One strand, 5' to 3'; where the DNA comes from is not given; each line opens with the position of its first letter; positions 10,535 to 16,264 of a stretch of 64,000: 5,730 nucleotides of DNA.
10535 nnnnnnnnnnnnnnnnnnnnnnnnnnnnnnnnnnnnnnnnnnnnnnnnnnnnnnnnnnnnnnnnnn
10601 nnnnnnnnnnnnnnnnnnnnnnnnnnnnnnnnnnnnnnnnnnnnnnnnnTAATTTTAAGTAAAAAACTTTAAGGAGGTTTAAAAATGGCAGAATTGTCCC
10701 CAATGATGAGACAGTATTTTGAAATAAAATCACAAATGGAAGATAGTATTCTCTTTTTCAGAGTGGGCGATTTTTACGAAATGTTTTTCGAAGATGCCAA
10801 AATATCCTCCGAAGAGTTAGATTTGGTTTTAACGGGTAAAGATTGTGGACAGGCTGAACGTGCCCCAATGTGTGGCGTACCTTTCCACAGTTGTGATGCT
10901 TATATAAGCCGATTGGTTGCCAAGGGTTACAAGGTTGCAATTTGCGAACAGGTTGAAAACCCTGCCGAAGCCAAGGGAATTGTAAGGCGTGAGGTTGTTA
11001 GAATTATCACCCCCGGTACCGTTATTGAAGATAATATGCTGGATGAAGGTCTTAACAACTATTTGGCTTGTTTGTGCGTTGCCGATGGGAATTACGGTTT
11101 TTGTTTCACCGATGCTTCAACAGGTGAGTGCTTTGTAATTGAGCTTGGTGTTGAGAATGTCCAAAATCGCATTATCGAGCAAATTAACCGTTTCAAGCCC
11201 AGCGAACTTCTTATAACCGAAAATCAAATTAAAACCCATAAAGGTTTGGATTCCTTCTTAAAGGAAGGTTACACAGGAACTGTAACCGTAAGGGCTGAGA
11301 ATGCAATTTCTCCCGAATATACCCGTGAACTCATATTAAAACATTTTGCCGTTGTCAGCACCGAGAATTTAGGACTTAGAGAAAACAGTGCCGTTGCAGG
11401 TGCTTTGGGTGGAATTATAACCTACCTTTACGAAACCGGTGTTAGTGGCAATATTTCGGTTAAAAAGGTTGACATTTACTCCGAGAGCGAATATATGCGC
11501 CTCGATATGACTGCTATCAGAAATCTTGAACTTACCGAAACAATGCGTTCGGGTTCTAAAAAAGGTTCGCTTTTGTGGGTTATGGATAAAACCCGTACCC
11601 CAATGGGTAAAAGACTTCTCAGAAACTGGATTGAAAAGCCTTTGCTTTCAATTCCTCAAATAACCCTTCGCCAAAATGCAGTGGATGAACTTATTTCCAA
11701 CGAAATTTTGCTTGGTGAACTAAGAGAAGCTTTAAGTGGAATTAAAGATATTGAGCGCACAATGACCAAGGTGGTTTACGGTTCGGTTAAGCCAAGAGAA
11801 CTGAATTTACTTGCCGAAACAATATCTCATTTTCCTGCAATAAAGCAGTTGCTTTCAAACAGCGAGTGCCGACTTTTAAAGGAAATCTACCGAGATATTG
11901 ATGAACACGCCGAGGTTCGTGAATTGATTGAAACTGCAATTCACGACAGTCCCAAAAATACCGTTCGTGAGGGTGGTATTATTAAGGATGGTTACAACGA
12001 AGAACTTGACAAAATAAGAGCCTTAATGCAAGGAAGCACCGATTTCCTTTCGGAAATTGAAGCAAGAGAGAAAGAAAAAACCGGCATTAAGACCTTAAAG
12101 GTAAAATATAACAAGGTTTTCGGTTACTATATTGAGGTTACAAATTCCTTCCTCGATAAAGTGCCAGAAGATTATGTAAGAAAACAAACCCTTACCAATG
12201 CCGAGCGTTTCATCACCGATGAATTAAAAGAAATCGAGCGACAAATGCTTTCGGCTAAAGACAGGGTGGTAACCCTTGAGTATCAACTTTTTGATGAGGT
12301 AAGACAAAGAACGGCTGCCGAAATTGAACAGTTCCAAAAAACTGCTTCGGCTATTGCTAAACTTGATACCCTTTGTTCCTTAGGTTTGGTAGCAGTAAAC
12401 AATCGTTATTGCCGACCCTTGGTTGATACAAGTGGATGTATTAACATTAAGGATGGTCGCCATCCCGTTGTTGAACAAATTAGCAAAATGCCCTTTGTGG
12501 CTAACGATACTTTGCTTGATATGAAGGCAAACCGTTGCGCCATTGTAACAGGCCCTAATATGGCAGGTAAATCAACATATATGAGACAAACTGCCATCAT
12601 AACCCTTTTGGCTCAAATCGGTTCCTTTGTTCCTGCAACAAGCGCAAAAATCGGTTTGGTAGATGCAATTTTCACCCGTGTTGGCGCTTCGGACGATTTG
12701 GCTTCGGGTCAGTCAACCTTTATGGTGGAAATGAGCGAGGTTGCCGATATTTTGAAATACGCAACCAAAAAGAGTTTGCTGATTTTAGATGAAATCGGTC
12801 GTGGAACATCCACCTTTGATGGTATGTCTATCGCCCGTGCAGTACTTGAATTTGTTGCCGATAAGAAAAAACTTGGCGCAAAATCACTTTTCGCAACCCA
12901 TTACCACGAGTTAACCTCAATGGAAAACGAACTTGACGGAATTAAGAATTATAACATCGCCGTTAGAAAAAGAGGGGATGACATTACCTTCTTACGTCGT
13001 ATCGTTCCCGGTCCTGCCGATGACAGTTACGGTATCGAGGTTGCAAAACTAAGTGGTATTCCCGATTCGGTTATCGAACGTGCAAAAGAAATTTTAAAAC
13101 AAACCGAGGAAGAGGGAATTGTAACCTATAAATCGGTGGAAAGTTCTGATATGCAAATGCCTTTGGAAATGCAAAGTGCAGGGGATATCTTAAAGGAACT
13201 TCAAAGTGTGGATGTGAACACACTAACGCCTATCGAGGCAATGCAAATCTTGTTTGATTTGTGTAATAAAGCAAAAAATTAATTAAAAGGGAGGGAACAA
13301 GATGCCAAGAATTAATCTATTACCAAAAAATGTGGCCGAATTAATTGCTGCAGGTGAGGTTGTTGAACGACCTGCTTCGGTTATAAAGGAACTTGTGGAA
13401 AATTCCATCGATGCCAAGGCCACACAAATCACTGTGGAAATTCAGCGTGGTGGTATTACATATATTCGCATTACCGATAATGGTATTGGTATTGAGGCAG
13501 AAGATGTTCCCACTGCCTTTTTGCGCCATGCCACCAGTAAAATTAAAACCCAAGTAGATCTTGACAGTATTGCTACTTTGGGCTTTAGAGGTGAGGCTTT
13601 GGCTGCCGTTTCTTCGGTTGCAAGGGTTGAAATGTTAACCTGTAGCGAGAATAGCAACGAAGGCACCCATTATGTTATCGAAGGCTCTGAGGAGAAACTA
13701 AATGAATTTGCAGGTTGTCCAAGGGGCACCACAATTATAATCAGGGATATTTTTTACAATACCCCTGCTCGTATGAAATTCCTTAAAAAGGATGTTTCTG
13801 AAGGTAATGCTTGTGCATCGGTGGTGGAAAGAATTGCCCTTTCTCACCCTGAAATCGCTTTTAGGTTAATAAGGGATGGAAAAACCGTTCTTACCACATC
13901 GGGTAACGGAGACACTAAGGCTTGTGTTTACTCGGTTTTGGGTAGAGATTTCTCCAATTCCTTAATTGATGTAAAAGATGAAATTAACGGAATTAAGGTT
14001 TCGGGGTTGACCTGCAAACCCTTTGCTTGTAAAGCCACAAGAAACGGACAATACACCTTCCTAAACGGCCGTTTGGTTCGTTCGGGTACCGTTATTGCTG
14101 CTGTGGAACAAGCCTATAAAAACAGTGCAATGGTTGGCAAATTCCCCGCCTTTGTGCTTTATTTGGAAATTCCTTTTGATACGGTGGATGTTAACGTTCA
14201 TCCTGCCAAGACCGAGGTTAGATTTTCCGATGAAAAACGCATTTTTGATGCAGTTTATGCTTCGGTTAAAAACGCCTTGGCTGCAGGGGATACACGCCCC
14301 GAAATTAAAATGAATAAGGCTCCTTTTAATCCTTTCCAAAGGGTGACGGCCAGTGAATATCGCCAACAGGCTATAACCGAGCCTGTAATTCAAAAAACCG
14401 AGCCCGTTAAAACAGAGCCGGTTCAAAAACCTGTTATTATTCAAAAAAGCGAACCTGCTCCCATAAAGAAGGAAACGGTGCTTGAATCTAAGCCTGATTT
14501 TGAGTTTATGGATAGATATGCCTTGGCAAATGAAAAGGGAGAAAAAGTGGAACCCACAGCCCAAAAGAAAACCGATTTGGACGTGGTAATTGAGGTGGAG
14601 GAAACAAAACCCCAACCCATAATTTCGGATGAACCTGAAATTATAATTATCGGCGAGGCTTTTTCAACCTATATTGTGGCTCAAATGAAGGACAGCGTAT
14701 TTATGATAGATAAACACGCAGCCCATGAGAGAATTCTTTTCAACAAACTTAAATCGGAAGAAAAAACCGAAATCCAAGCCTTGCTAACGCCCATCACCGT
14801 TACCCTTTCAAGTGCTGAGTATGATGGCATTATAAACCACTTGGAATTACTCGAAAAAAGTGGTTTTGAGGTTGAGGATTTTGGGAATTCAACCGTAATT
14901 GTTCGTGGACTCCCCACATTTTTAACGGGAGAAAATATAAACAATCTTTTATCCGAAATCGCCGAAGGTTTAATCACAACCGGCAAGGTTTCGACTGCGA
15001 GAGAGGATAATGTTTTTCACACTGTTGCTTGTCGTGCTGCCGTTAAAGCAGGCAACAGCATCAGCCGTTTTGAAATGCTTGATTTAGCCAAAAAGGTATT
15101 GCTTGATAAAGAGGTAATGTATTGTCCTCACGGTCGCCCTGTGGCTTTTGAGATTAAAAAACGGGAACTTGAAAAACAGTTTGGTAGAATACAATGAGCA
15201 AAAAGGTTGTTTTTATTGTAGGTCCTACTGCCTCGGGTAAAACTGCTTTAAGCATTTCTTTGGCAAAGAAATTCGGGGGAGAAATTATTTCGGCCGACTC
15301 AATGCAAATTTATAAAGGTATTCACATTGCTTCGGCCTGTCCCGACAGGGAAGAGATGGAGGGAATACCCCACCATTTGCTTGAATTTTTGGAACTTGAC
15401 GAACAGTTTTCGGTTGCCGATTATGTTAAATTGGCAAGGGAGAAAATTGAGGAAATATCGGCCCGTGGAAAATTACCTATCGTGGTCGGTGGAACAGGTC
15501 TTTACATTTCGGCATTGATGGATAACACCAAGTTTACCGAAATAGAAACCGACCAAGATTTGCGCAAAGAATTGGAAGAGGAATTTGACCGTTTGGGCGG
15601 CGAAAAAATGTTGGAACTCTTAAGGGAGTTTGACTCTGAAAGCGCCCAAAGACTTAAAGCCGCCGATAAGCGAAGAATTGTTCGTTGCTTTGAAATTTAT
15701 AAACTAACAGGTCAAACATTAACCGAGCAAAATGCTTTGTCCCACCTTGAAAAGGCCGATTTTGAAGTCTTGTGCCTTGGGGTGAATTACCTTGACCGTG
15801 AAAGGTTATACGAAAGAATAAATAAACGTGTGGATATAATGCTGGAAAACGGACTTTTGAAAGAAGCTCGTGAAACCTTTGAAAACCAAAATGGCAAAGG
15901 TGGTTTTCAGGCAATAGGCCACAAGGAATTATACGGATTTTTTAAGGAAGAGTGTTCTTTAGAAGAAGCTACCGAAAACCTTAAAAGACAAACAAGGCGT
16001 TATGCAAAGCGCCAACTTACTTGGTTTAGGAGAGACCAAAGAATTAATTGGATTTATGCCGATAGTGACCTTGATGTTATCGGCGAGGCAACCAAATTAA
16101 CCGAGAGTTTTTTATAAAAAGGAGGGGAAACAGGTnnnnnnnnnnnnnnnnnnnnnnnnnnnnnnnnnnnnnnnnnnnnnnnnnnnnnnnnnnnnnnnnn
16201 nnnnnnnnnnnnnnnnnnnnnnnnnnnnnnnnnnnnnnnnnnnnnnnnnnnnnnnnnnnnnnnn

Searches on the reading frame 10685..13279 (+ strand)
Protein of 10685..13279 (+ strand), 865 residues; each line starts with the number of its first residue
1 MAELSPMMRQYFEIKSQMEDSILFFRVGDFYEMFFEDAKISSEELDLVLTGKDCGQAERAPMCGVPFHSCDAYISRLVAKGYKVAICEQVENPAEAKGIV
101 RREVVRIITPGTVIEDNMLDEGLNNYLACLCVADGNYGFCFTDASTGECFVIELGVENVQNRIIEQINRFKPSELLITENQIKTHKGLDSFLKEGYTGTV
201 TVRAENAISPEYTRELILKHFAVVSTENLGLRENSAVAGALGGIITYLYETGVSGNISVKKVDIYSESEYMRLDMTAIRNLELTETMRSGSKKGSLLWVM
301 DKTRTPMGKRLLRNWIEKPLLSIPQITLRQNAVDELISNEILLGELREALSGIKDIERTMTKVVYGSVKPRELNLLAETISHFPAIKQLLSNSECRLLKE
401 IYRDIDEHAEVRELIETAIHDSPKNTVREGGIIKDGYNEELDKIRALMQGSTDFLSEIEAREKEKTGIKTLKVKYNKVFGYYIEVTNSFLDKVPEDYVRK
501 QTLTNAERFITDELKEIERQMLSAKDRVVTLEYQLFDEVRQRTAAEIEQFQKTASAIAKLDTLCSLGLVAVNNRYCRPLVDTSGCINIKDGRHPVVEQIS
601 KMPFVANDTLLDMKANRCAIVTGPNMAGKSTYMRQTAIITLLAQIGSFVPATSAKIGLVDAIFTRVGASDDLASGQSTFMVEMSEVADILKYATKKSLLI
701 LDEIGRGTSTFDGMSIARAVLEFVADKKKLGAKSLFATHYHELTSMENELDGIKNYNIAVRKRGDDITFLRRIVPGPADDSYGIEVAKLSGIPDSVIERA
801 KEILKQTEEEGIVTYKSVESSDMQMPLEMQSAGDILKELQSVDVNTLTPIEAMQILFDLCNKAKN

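Call 18: search_protein_families(library=pfam, proteins=[window:10685-13279:+], max_evalue=0.00001)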
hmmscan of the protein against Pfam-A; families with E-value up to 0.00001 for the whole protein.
window:10685-13279:+ (865 aa): 5 families
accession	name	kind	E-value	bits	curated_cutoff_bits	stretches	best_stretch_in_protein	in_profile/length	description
PF00488.27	MutS_V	-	9.1e-83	277.3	30.2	1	620-806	2-186/188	MutS domain V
PF05192.23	MutS_III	-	2.8e-55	188.1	34.1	1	277-566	2-193/194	MutS domain III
PF01624.25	MutS_I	-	2.2e-46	157.1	20.6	1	6-116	2-112/113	MutS domain I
PF05190.23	MutS_IV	-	1.4e-31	109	22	1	436-527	1-92/92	MutS family domain IV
PF05188.22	MutS_II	-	4.2e-14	53.5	25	1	125-251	1-124/133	MutS domain II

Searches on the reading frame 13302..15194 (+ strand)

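Call 18: search_protein_families(library=pfam, proteins=[window:13302-15194:+], max_evalue=0.00001)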
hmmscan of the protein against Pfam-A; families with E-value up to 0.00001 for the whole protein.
window:13302-15194:+ (631 aa): 4 families
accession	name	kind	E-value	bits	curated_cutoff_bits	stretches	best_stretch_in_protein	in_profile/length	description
PF08676.16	MutL_C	-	2.7e-36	124.8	25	1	453-585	4-140/142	MutL C terminal dimerisation domain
PF01119.25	DNA_mis_repair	-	1e-35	122.3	26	1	210-326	2-118/119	DNA mismatch repair protein, C-terminal domain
PF13589.12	HATPase_c_3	-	1.3e-12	48.3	25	1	25-119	4-98/137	Histidine kinase-, DNA gyrase B-, and HSP90-like ATPase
PF02518.31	HATPase_c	-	2.6e-10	41.2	26.4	1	22-124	4-103/111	Histidine kinase-, DNA gyrase B-, and HSP90-like ATPase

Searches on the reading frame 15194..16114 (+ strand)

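Call 18: search_protein_families(library=pfam, proteins=[window:15194-16114:+], max_evalue=0.00001)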
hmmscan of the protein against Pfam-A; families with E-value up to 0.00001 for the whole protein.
window:15194-16114:+ (307 aa): 2 families
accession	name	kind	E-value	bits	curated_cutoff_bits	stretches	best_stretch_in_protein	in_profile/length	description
PF01715.23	IPPT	-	1.7e-81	274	23.6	1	38-281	1-243/243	IPP transferase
PF01745.22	IPT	-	5.2e-11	42.8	20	1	4-90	2-89/233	Isopentenyl transferase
